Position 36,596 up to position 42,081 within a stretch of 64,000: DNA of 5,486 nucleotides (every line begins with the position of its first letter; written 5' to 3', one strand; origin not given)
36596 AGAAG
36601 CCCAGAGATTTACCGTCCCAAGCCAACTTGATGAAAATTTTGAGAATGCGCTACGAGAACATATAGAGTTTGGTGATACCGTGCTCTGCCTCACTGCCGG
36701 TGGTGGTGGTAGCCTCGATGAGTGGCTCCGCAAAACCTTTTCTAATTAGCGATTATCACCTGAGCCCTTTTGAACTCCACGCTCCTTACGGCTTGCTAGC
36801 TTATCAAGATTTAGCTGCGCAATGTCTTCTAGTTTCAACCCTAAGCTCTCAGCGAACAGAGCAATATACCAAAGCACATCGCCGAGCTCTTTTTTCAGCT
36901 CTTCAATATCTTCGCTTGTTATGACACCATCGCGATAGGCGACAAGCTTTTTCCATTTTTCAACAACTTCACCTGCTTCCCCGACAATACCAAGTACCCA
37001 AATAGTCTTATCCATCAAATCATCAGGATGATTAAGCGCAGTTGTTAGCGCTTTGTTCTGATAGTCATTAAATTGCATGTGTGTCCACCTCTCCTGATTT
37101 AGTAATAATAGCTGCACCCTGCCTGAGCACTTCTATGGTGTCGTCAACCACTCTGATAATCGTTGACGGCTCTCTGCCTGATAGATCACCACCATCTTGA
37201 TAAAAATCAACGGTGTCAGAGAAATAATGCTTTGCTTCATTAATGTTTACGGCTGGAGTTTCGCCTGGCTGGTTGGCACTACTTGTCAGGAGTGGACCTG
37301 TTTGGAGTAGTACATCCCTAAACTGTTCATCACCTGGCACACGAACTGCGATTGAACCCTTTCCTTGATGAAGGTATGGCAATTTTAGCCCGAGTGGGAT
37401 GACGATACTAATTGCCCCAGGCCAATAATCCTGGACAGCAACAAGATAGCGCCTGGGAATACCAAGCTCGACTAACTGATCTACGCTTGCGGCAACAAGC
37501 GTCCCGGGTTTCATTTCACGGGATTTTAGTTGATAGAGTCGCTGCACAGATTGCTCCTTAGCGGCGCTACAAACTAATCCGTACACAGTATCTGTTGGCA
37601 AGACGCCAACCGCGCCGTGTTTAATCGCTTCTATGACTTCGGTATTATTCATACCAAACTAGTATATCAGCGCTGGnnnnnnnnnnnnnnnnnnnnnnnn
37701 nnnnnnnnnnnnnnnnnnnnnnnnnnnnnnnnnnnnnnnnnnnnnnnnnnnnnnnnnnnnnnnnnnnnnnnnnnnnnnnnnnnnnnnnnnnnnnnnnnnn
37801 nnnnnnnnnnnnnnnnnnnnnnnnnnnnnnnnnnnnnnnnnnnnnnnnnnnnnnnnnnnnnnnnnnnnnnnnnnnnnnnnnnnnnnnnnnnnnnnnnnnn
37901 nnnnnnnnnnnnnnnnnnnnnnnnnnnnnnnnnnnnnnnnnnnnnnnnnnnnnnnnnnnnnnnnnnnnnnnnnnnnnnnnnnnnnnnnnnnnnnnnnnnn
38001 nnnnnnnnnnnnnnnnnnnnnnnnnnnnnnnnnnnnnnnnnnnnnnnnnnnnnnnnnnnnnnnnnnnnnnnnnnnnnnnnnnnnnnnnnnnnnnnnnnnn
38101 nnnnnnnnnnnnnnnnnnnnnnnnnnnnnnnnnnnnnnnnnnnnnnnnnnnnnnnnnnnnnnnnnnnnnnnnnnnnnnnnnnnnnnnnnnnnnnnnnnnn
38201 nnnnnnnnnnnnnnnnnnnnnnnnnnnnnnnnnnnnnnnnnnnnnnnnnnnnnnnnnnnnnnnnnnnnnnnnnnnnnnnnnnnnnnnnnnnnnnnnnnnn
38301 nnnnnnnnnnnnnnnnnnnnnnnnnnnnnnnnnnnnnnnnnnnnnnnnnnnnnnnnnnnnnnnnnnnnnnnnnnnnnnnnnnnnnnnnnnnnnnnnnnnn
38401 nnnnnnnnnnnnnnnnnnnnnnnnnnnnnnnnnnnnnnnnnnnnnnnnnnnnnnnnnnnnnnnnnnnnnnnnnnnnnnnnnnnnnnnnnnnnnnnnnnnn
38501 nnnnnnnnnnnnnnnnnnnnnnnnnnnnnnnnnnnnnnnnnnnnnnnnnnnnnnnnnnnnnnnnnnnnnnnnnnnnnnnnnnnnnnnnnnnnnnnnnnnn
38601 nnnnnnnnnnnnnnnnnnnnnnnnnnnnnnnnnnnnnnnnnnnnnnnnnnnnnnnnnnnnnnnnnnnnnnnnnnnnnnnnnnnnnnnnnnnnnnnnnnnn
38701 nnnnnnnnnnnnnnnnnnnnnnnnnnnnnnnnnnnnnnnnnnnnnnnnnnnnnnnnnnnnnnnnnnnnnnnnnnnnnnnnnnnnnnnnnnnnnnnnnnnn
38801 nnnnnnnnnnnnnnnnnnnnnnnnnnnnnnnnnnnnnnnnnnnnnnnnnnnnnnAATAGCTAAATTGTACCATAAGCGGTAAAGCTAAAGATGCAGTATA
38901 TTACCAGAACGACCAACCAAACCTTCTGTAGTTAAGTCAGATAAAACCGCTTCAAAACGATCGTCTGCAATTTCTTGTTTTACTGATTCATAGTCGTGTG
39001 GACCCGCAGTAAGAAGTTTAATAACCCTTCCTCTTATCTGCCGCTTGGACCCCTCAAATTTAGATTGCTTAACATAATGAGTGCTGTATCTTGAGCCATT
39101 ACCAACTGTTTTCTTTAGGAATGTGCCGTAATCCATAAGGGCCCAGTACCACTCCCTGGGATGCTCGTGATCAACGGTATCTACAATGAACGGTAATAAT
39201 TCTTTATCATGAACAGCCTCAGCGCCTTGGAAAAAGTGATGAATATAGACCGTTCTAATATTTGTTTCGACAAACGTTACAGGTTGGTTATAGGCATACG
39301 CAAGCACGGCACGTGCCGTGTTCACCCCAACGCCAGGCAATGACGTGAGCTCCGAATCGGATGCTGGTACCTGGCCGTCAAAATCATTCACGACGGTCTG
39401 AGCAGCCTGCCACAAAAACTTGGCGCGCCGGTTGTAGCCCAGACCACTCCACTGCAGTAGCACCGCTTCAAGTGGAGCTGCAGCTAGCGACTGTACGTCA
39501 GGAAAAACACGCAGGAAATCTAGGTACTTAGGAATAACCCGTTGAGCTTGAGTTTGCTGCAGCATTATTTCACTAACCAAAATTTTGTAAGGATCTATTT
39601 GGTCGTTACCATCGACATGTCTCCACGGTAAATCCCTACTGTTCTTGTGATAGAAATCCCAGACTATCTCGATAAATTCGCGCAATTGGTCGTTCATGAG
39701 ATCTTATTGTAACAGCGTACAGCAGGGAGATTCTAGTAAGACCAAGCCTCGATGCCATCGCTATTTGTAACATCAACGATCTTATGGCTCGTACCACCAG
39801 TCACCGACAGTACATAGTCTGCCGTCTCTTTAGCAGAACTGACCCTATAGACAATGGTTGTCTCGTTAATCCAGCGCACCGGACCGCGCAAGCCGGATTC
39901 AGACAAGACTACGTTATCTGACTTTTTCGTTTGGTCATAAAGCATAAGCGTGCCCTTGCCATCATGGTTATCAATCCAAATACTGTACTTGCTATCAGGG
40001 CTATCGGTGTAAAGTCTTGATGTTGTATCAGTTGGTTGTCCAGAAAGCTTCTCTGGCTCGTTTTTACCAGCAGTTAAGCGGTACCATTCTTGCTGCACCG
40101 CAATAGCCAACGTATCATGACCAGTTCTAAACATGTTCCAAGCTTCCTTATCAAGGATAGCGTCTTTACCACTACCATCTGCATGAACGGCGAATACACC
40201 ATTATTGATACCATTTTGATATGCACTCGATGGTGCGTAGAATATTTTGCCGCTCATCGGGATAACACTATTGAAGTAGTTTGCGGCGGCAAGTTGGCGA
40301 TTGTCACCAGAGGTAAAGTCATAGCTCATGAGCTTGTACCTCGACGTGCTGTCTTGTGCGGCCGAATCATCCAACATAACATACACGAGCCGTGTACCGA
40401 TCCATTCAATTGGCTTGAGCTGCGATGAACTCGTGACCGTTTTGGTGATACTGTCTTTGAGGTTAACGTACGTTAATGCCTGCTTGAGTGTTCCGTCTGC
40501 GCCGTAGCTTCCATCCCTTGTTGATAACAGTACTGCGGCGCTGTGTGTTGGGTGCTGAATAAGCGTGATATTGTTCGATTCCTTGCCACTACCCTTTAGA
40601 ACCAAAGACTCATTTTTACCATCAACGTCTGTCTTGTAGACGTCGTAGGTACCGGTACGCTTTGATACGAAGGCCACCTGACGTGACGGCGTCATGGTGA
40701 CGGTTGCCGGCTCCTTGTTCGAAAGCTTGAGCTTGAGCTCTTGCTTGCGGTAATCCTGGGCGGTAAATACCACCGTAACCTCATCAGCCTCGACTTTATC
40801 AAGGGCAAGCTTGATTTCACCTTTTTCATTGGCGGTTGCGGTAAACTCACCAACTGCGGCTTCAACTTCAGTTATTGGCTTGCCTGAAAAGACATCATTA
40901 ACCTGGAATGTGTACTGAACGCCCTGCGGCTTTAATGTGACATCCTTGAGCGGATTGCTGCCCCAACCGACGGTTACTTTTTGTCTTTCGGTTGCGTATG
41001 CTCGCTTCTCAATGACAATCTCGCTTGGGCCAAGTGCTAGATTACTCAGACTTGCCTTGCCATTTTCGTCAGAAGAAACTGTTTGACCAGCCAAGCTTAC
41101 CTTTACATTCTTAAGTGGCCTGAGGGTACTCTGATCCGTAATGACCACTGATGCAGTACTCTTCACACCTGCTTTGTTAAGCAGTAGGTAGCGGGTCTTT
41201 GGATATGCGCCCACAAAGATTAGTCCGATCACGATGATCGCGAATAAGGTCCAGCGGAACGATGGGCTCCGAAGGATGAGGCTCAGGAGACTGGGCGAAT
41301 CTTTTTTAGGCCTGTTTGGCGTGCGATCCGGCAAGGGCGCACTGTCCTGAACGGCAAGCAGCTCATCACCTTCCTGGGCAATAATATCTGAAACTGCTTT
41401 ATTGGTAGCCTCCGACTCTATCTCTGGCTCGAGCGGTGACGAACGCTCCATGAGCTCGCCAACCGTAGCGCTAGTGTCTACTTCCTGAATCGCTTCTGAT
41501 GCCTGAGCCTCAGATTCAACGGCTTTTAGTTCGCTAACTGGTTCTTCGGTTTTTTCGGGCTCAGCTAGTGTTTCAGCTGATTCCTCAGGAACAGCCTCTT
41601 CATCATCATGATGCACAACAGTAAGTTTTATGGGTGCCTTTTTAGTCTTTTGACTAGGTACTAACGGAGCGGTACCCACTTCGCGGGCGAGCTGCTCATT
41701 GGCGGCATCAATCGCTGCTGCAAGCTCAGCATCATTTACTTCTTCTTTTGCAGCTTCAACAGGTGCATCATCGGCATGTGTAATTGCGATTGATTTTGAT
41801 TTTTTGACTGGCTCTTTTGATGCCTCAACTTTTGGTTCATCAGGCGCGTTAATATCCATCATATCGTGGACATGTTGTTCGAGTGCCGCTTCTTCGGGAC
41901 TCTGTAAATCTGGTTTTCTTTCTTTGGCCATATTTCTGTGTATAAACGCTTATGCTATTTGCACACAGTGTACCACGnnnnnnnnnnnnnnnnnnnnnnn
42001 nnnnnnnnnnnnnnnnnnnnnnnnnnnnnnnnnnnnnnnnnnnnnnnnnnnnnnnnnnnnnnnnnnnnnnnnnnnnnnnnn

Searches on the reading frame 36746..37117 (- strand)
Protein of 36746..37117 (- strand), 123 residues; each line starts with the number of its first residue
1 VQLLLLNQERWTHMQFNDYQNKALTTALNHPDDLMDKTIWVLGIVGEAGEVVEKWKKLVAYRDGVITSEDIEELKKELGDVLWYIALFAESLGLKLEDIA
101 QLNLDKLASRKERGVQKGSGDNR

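Call 70: search_protein_families(library=pfam, proteins=[window:36746-37117:-], max_evalue=0.0001)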
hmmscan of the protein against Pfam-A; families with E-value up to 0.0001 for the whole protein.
window:36746-37117:- (123 aa): 1 family
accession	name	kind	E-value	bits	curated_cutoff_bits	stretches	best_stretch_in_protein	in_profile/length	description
PF03819.22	MazG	-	1.9e-12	47.7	22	1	42-112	8-71/74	MazG nucleotide pyrophosphohydrolase domain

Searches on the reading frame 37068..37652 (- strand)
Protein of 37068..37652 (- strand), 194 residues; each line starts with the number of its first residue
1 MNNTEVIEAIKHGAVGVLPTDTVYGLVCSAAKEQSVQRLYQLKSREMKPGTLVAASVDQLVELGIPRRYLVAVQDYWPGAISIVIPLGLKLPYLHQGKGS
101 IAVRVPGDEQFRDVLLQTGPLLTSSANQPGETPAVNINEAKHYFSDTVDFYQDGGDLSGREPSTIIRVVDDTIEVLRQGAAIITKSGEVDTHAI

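Call 70: search_protein_families(library=pfam, proteins=[window:37068-37652:-], max_evalue=0.0001)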
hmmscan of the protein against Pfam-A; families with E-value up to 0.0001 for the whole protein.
window:37068-37652:- (194 aa): 1 family
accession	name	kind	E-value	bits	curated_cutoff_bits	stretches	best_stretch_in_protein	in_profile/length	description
PF01300.24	Sua5_yciO_yrdC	-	6.7e-41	140.2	25.1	1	8-179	1-178/178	Telomere recombination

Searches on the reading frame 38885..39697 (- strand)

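Call 70: search_protein_families(library=pfam, proteins=[window:38885-39697:-], max_evalue=0.0001)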
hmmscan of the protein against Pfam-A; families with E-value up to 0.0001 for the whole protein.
window:38885-39697:- (270 aa): 2 families
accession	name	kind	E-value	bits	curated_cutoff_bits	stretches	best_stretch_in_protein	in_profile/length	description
PF00730.31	HhH-GPD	-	1.9e-14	54.3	26.2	1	41-158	1-90/108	HhH-GPD superfamily base excision DNA repair protein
PF00633.29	HHH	-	1.6e-06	28.1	24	1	106-134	2-30/30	Helix-hairpin-helix motif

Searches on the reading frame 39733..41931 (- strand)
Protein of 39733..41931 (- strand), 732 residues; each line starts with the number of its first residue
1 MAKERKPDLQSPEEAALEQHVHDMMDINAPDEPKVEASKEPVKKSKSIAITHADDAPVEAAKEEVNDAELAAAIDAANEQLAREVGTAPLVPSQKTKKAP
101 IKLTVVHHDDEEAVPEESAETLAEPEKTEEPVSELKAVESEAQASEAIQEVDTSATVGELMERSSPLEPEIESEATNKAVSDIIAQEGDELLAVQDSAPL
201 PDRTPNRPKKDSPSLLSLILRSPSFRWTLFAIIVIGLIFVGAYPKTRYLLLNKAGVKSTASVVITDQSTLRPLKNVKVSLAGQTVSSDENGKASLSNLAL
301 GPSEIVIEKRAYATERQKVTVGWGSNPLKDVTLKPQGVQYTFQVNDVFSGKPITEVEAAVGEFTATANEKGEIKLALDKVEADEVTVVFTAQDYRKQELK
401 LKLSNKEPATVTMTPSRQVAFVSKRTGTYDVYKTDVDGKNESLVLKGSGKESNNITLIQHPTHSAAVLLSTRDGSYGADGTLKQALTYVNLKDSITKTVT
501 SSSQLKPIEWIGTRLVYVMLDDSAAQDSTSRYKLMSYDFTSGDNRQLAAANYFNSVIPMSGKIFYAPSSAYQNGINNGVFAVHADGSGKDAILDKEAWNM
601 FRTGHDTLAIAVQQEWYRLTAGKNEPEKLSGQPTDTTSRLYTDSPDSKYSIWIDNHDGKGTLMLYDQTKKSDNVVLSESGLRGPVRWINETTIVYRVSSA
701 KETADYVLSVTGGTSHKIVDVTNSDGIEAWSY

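Call 70: search_protein_families(library=pfam, proteins=[window:39733-41931:-], max_evalue=0.0001)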
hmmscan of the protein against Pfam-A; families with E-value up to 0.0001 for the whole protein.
window:39733-41931:- (732 aa): 2 families
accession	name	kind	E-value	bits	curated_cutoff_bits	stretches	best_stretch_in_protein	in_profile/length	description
PF13620.12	CarboxypepD_reg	-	1.7e-09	38.4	32.3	1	262-333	4-81/82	Carboxypeptidase regulatory-like domain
PF13715.12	CarbopepD_reg_2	-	1.6e-08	34.9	32.2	0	264-336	5-79/88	CarboxypepD_reg-like domain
